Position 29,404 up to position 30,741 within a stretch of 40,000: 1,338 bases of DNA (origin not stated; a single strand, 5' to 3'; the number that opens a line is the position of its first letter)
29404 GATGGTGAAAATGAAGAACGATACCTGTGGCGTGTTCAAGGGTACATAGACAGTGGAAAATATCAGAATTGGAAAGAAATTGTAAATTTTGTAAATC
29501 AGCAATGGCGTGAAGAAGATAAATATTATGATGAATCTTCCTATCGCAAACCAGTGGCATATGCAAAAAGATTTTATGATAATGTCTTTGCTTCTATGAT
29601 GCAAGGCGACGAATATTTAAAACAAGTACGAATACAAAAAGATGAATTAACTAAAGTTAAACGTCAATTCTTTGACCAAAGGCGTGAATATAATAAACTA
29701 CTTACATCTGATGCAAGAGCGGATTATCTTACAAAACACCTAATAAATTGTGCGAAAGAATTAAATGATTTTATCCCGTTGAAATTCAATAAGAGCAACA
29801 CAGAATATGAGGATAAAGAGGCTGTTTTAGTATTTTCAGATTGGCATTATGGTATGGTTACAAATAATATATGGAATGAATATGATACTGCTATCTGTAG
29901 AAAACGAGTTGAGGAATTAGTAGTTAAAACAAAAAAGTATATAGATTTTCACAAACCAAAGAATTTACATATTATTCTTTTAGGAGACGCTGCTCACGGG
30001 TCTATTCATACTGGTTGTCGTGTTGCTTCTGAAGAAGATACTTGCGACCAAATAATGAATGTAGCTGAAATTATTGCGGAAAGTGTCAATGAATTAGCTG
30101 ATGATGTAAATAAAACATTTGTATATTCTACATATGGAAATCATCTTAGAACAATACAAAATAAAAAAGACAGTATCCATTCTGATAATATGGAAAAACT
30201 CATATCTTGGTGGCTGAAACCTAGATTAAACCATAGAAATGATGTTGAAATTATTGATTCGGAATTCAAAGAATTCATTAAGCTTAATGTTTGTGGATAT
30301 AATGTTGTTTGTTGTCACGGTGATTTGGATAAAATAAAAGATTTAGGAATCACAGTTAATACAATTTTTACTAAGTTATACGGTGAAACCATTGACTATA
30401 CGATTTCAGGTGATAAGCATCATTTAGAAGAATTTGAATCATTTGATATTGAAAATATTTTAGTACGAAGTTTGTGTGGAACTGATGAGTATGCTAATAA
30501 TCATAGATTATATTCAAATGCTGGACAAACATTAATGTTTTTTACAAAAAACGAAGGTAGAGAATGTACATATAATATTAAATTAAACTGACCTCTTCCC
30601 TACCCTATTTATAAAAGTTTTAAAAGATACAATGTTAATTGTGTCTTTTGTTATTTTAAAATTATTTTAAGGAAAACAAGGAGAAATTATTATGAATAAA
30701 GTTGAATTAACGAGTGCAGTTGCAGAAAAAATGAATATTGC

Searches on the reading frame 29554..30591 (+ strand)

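Call 24: search_protein_families(library=phrogs, proteins=[window:29554-30591:+], max_evalue=0.00001)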
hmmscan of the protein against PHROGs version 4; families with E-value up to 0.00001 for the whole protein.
window:29554-30591:+ (345 aa): 2 families
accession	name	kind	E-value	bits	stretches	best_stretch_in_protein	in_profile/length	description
phrog_284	-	DNA, RNA and nucleotide metabolism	3.3e-56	191.9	1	20-344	59-394/398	exonuclease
phrog_704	-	DNA, RNA and nucleotide metabolism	7.8e-12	46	1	55-342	99-386/390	DNA repair exonuclease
